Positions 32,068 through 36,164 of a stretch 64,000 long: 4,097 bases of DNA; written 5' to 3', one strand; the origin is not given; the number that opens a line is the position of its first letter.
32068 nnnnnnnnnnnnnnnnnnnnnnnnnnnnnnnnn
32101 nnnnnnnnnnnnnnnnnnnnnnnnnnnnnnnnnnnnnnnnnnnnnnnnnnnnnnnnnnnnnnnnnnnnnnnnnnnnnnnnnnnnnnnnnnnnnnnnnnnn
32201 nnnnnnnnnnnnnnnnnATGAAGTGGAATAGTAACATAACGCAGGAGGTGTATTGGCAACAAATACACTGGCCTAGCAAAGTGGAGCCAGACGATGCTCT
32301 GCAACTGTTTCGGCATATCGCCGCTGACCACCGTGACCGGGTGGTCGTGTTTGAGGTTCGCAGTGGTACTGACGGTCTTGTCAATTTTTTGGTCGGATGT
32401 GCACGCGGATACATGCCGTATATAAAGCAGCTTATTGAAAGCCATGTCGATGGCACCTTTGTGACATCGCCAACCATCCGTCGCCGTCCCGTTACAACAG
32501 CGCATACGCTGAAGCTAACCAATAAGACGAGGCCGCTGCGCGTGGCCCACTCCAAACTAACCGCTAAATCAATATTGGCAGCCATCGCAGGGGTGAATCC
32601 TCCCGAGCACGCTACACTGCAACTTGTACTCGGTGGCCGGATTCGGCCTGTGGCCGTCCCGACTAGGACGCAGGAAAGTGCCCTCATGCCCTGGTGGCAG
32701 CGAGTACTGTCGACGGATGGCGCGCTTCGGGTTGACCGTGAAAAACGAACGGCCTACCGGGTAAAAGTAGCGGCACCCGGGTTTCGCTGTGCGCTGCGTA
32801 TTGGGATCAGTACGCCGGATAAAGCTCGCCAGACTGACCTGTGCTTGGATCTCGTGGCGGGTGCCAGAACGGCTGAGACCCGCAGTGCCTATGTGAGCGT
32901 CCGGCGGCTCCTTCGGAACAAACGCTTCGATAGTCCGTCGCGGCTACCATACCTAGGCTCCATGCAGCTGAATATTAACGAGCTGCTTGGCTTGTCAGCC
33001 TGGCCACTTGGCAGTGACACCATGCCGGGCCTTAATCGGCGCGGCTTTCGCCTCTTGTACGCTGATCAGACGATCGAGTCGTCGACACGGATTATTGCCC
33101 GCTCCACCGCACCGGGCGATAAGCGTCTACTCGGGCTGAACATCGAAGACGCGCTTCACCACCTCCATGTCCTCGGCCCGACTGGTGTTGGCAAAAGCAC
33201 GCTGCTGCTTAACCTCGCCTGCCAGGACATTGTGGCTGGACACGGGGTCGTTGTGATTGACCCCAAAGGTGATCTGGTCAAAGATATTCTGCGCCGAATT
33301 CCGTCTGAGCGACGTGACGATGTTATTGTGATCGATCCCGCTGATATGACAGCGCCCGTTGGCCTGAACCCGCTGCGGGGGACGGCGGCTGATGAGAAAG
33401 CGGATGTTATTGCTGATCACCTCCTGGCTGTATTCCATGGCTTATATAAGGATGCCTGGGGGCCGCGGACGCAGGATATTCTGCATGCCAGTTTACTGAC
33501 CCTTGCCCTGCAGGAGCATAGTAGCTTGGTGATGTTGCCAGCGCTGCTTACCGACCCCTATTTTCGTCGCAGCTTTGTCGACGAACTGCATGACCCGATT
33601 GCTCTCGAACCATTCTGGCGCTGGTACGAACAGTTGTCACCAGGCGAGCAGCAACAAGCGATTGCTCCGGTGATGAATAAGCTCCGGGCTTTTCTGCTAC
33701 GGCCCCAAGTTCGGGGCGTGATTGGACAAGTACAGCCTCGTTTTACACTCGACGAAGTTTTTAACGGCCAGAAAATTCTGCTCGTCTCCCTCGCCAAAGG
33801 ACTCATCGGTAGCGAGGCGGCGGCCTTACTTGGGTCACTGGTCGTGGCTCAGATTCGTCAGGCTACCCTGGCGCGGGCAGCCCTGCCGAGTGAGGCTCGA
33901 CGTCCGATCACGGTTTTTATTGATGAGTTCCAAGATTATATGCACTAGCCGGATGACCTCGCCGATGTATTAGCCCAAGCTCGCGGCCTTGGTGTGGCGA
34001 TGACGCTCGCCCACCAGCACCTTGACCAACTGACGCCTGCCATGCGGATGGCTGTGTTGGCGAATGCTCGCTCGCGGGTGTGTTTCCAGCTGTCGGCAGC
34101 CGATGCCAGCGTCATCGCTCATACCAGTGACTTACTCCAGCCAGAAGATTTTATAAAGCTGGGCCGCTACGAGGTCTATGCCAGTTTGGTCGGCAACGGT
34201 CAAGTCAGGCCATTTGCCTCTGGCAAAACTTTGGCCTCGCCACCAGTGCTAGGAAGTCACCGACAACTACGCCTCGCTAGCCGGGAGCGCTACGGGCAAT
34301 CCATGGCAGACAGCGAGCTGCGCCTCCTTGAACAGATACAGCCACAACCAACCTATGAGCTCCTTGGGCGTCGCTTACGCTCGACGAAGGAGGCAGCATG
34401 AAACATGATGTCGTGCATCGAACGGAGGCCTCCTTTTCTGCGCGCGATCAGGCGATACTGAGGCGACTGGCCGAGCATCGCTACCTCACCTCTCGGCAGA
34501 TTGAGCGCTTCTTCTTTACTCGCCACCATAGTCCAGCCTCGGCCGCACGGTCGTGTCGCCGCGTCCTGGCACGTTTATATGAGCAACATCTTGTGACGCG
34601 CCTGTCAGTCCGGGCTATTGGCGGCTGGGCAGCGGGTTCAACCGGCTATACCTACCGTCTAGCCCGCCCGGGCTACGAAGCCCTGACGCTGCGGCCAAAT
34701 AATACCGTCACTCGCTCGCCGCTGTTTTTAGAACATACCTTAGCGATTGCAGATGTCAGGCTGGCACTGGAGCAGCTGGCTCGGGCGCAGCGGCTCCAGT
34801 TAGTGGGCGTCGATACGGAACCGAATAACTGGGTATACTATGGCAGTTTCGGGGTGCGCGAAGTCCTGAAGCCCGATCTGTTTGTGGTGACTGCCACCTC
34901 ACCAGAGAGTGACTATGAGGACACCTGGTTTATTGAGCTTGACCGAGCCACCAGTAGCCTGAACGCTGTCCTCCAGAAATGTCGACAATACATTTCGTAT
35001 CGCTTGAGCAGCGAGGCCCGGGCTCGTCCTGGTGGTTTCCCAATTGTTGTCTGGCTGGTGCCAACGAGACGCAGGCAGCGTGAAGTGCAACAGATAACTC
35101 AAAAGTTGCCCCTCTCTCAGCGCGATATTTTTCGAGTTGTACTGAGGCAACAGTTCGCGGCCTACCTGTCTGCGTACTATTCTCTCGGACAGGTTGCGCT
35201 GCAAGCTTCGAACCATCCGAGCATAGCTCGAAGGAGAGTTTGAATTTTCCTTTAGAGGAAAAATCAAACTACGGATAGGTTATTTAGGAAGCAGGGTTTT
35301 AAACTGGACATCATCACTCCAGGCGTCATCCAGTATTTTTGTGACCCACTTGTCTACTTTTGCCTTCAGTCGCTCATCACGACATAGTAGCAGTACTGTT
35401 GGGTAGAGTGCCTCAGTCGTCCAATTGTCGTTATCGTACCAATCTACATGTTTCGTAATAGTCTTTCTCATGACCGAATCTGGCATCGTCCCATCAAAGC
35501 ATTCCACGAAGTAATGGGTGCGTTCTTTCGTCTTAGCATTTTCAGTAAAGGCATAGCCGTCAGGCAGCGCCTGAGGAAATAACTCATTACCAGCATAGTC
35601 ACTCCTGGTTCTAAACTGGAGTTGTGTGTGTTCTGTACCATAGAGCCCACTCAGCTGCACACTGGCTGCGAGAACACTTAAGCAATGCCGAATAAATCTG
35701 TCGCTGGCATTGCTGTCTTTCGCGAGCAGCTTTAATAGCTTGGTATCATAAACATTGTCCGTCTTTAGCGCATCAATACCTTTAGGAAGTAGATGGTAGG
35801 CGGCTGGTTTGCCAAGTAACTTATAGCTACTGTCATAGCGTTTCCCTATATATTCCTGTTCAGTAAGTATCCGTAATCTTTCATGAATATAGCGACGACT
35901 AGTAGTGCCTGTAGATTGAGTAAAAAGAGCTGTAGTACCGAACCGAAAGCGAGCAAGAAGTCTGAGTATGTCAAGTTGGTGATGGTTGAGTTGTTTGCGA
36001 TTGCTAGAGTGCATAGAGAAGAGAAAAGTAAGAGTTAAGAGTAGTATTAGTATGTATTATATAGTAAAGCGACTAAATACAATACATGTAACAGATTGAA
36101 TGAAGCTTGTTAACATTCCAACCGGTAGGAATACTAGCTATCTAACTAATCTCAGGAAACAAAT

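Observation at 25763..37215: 11.4-kb cargo element with IS1595-type ends and intact 8-bp duplication, splitting an ABC-2 permease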

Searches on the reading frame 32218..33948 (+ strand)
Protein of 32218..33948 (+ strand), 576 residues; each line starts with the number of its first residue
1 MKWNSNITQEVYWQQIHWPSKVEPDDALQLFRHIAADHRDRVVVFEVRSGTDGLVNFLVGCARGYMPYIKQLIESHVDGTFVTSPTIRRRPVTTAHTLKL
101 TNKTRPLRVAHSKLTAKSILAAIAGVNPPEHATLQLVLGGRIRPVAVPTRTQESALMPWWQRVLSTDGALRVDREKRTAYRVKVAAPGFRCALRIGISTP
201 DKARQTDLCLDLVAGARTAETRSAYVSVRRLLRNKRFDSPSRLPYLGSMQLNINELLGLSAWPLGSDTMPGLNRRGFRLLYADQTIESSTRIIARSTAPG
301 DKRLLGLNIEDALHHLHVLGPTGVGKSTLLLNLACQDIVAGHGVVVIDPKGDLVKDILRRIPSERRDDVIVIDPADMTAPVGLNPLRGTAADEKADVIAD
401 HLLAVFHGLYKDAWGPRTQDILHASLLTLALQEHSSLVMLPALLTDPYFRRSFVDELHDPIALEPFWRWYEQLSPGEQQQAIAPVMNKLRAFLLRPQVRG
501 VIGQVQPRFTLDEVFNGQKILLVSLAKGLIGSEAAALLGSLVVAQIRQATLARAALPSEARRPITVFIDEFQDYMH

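Call 7: search_protein_families(library=pfam, proteins=[window:32218-33948:+], max_evalue=0.01)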
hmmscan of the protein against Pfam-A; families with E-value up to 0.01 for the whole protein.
window:32218-33948:+ (576 aa): 6 families
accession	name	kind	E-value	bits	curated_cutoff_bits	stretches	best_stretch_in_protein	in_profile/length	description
PF25199.1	nSTAND_NTPase5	-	9.1e-06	26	34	1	316-380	44-110/145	Novel STAND NTPase 5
PF01935.23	DUF87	-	1.6e-05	25.6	23.2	1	306-383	15-87/220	Helicase HerA, central domain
PF10412.15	TrwB_AAD_bind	-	3.6e-05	23.3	20.5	1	313-437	15-132/387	Type IV secretion-system coupling protein DNA-binding domain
PF02534.20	T4SS-DNA_transf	-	7.2e-05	22.3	20.1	1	312-394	43-122/468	Type IV secretory system Conjugative DNA transfer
PF13191.12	AAA_16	-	0.0003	21.8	32.6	0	314-365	25-86/167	AAA ATPase domain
PF12846.13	AAA_10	-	0.0048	16.4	27.5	1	315-409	23-116/362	AAA-like domain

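Call 50: search_dna_similar(query=window:32218-33948:+, collection=plasmids, mode=protein, max_rows=12)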
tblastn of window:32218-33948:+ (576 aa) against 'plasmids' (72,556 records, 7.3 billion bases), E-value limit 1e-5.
Records with a match: 90; places in all: 96; records where one place covers at least 80% of the query: 0.
Best place of each record, by identity: <60% 90.
By first word of the organism name: Streptomyces 13; Natrinema 12; Bacillus 10; Haladaptatus 9; Halalkalicoccus 5; Halomontanus 4; Haloterrigena 3; Embleya 2; Bdellovibrio 2; Halorubrum 2; and 26 more.
By predicted mobility (MOB-suite, as given by PLSDB): non-mobilizable 86; mobilizable 2; conjugative 2.
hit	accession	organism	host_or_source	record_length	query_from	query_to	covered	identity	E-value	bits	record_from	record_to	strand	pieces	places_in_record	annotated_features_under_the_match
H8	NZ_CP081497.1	Streptomyces sp. BHT-5-2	whole organism,plant soil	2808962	171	575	70%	36.5%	3e-54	206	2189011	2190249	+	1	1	none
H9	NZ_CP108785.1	Embleya sp. NBC_00888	-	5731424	225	575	61%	39.3%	2e-57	216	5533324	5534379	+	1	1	none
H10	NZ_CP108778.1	Embleya sp. NBC_00896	-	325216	228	575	60%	38.2%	1e-53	204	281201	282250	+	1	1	type IV secretory system conjugative DNA transfer family protein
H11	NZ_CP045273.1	Priestia megaterium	pure culture,Paper surface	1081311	183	570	67%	30.0%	6e-16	158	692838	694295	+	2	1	none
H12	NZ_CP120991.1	Streptomyces sp. Alt1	-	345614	161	571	71%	26.1%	3e-7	61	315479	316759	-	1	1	ATP/GTP-binding protein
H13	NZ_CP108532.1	Streptomyces sp. NBC_01220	-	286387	161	571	71%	26.1%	1e-6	59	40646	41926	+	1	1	ATP/GTP-binding protein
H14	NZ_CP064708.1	Bradyrhizobium sp. 131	Acmispon strigosus,cell culture,root ...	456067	262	573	54%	29.9%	8e-29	129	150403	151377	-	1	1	type IV secretion system DNA-binding domain-containing protein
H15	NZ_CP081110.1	Sulfitobacter mediterraneus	-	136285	305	574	47%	33.6%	4e-38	158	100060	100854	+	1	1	type IV secretion system DNA-binding domain-containing protein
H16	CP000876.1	Herpetosiphon aurantiacus DSM 785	-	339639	291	575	49%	30.5%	7e-23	111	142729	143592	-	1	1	hypothetical protein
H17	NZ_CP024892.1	Rhodococcus ruber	cell culture,activated sludge from ...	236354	311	575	46%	30.3%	6e-20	102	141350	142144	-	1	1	DUF87 domain-containing protein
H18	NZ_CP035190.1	Bacillus licheniformis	cell culture,food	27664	300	570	47%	29.5%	7e-16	89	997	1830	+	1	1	DUF87 domain-containing protein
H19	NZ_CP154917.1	Bacillus subtilis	-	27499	300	570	47%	29.5%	8e-16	89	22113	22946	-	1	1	DUF87 domain-containing protein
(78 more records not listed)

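Call 61: find_homologous_proteins(query=window:32218-33948:+, max_evalue=1e-20)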
Query window:32218-33948:+ (576 aa): 2950 proteins with E <= 1e-20 among 8000 candidates; the best 120 are listed.
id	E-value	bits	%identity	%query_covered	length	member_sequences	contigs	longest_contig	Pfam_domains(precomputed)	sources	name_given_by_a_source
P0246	0.0e+0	1254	96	100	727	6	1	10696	PF10412.16,PF01935.24,PF02534.21,PF25199.2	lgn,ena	-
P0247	2.9e-290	982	75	99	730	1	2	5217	PF10412.16,PF01935.24,PF02534.21,PF12696.14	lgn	-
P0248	3.0e-249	846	65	99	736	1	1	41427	PF10412.16,PF01935.24,PF02534.21,PF25199.2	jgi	jgi:hypothetical protein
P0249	5.7e-241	819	64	98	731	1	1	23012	PF10412.16,PF01935.24,PF12846.14,PF02534.21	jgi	jgi:hypothetical protein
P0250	2.1e-180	619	83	57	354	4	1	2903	-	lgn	-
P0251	6.0e-172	591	53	98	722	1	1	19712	PF10412.16,PF01935.24,PF02534.21,PF25199.2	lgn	-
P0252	6.8e-170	585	52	98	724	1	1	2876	PF10412.16,PF02534.21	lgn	-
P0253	1.9e-162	560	49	98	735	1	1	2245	PF10412.16,PF02534.21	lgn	-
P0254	2.5e-162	560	48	100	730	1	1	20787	PF10412.16,PF02534.21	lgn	-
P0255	3.0e-162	559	49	99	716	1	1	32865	PF10412.16,PF01935.24,PF02534.21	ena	-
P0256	7.9e-162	558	50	99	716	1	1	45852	PF10412.16,PF02534.21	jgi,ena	-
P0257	9.7e-161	554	51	99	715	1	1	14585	PF10412.16,PF02534.21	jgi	jgi:hypothetical protein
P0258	1.4e-160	554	50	98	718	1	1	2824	PF10412.16,PF02534.21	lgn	-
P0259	1.1e-159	551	51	99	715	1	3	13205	PF10412.16,PF02534.21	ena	-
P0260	8.0e-158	545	48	98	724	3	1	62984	PF10412.16,PF02534.21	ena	-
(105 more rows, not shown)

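Call 62: find_encoding_contigs(protein=P0246, flank=10000, max_places=4)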
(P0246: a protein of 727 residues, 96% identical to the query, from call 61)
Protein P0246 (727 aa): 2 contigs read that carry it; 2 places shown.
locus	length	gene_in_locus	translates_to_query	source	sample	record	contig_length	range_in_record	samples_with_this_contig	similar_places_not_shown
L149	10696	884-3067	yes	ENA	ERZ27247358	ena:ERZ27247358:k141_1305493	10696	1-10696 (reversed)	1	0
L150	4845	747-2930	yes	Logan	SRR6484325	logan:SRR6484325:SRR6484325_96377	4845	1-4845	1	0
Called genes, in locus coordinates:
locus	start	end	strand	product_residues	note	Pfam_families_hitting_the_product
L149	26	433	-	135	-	-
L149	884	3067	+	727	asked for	PF02534:T4SS-DNA_transf (faint), PF01935:DUF87 (weak), PF10412:TrwB_AAD_bind, PF25199:nSTAND_NTPase5 (faint)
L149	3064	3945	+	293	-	PF13814:Replic_Relax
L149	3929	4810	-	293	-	PF13814:Replic_Relax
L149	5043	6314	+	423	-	PF13173:AAA_14, PF13401:AAA_22 (faint), PF13635:DUF4143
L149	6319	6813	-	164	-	-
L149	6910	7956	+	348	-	PF01380:SIS (faint), PF10432:bact-PGI_C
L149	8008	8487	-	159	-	PF07963:N_methyl (weak)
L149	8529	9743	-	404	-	PF12704:MacB_PCD, PF02687:FtsX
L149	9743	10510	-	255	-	PF02463:SMC_N (faint), PF00005:ABC_tran, PF13304:AAA_21 (faint)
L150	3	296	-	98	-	?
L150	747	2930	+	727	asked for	PF02534:T4SS-DNA_transf (faint), PF01935:DUF87 (weak), PF10412:TrwB_AAD_bind, PF25199:nSTAND_NTPase5 (faint)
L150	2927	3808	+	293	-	PF13814:Replic_Relax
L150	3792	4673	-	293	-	PF13814:Replic_Relax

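Call 63: find_encoding_contigs(protein=P0248, flank=10000, max_places=2)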
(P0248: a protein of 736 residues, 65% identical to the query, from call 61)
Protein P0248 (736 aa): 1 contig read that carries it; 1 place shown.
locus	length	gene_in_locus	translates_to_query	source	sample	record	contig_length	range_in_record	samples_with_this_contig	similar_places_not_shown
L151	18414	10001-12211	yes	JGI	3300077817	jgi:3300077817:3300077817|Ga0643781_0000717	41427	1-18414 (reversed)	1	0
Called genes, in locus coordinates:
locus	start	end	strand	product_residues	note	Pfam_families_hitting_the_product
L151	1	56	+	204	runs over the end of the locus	-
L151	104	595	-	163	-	-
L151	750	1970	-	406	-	PF01075:Glyco_transf_9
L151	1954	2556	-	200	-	PF00293:NUDIX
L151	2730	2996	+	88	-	PF02604:PhdYeFM_antitox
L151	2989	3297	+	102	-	PF05016:ParE_toxin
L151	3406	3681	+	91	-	PF01402:RHH_1 (weak), PF21775:PutA_1st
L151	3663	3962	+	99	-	PF05016:ParE_toxin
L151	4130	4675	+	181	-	PF04471:Mrr_cat, PF22722:NA-iREase1 (weak)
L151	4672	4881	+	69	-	-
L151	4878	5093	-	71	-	PF12844:HTH_19, PF01381:HTH_3, PF13443:HTH_26, PF13560:HTH_31 (weak)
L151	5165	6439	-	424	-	PF14082:SduA_C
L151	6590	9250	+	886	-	PF02534:T4SS-DNA_transf (weak), PF12846:AAA_10 (weak), PF10412:TrwB_AAD_bind (faint), PF12696:TraG-D_C (weak)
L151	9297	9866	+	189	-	-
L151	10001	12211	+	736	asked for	PF02534:T4SS-DNA_transf (faint), PF01935:DUF87 (weak), PF10412:TrwB_AAD_bind, PF25199:nSTAND_NTPase5 (faint)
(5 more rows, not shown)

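Call 70: search_protein_families(library=ncbifam, proteins=[window:32218-33948:+], max_evalue=0.01)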
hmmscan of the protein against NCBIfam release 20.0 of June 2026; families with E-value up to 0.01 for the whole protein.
window:32218-33948:+ (576 aa): 10 families
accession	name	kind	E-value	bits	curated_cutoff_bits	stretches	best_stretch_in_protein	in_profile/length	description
TIGR03743.1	SXT_TraD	subfamily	1.5e-09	36.8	366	1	307-362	169-222/636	conjugative transfer system coupling protein TraD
TIGR03754.1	conj_TOL_TraD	equivalog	1.2e-08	33.9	647.55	1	307-365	174-230/643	type IV conjugative transfer system coupling protein TraD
TIGR02237.1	recomb_radB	equivalog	0.00011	22.2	172.4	1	316-378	15-80/210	DNA repair and recombination protein RadB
NF041017.1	DNA_import_CedB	equivalog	0.00011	20.9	700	1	314-358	276-321/590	DNA import protein CedB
NF045973.1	conju_CD1115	equivalog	0.00012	21.1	250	1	314-411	25-120/442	VirD4-like conjugal transfer protein, CD1115 family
NF053655.1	CedD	equivalog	0.00027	19.7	600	1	305-376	213-283/527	DNA-translocating ATPase CedD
NF010447.0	PRK13873.1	equivalog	0.00033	18.7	1020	1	283-446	413-572/815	conjugal transfer protein TrbE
NF041447.1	TrbC_conju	equivalog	0.00064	18.3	800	1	303-352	119-168/685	F-type conjugative transfer protein TrbC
NF002981.0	PRK03695.1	equivalog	0.0021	17.4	281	1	302-347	14-58/253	vitamin B12 ABC transporter ATP-binding protein BtuD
NF010068.0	PRK13548.1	equivalog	0.0069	15.5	261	0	316-347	34-64/261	heme ABC transporter ATP-binding protein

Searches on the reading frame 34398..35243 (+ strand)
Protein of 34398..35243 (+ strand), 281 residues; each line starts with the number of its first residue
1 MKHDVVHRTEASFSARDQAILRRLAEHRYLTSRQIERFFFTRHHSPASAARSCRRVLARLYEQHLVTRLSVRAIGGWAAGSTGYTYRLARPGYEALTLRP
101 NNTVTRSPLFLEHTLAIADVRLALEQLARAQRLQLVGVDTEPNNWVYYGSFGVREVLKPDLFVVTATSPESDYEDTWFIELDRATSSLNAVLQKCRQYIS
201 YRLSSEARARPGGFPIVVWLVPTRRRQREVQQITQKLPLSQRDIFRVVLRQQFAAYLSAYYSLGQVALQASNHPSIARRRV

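Call 7: search_protein_families(library=pfam, proteins=[window:34398-35243:+], max_evalue=0.01)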
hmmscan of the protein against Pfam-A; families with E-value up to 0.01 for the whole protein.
window:34398-35243:+ (281 aa): 1 family
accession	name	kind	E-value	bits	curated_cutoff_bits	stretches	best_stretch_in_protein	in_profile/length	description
PF13814.12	Replic_Relax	-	4.3e-33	115.4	25.3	1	21-215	1-189/191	Replication-relaxation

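Call 49: search_dna_similar(query=window:34398-35243:+, collection=plasmids, mode=protein, max_rows=12)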
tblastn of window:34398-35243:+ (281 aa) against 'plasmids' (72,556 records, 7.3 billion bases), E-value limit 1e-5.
No match.

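Call 70: search_protein_families(library=ncbifam, proteins=[window:34398-35243:+], max_evalue=0.01)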
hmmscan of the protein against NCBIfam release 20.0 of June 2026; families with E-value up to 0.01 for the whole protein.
window:34398-35243:+ (281 aa): 0 families

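Call 71: search_protein_families(library=phrogs, proteins=[window:34398-35243:+], max_evalue=0.001)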
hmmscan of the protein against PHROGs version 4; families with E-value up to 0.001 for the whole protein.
window:34398-35243:+ (281 aa): 2 families
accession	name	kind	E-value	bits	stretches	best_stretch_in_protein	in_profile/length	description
phrog_9381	-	DNA, RNA and nucleotide metabolism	2.6e-17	64.1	1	6-236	22-261/288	replication initiation by nicking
phrog_2190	-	DNA, RNA and nucleotide metabolism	7.7e-07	30.2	1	15-236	3-184/197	replication initiation protein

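Call 96: search_solved_structures(query=window:34398-35243:+, max_evalue=1)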
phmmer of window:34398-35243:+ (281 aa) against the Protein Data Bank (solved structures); distinct sequences matched with E-value up to 1: 1.
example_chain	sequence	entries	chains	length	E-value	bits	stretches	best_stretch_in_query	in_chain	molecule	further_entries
2z0l_A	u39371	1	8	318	0.87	12.1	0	89-171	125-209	Early antigen protein D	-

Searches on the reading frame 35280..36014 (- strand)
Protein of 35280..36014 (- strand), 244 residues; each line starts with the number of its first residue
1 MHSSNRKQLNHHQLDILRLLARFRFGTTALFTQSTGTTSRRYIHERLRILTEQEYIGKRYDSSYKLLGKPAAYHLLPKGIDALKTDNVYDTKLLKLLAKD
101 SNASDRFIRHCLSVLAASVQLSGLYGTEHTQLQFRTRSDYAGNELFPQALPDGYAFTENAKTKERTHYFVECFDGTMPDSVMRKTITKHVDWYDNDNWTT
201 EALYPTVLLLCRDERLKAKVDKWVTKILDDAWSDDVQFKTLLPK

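Call 7: search_protein_families(library=pfam, proteins=[window:35280-36014:-], max_evalue=0.01)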
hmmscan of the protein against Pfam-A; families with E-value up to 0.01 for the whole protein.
window:35280-36014:- (244 aa): 1 family
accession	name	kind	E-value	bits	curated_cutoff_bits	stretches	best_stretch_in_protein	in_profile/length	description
PF13814.12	Replic_Relax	-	1.2e-09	39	25.3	1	17-189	1-172/191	Replication-relaxation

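Call 70: search_protein_families(library=ncbifam, proteins=[window:35280-36014:-], max_evalue=0.01)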
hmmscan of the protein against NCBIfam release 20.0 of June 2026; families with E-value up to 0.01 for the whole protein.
window:35280-36014:- (244 aa): 0 families

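Call 71: search_protein_families(library=phrogs, proteins=[window:35280-36014:-], max_evalue=0.001)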
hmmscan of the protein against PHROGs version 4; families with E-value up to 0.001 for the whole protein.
window:35280-36014:- (244 aa): 1 family
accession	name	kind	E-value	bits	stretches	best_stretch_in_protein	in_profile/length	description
phrog_9381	-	DNA, RNA and nucleotide metabolism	0.00022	21.7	1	4-218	24-251/288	replication initiation by nicking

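Call 102: predict_structure(protein=window:35280-36014:-)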
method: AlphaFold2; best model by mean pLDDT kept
length: 244 residues; sequences in the alignment: 1
mean_pLDDT: 47.8   pTM: 0.44
mean pLDDT of the five models: 47.8, 40.0, 34.1, 32.2, 28.9
residues with pLDDT >= 90: 0; 70-90: 38; 50-70: 49; < 50: 157
segments of 3 or more residues with pLDDT < 50: 1-149, 199-202
pLDDT, mean of each block of 10 residues (from residue 1): 33 40 34 33 36 31 30 29 33 35 38 44 42 41 41 54 60 68 73 57 62 79 82 67 58
secondary structure, 60 per line:
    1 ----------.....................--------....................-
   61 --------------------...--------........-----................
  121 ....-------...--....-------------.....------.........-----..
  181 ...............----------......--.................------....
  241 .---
elements in order: H11-31 H40-59 H92-99 H105-124 E132-134 H137-140 E154-158 E165-173 H179-195 E206-211 H214-230 E237-241
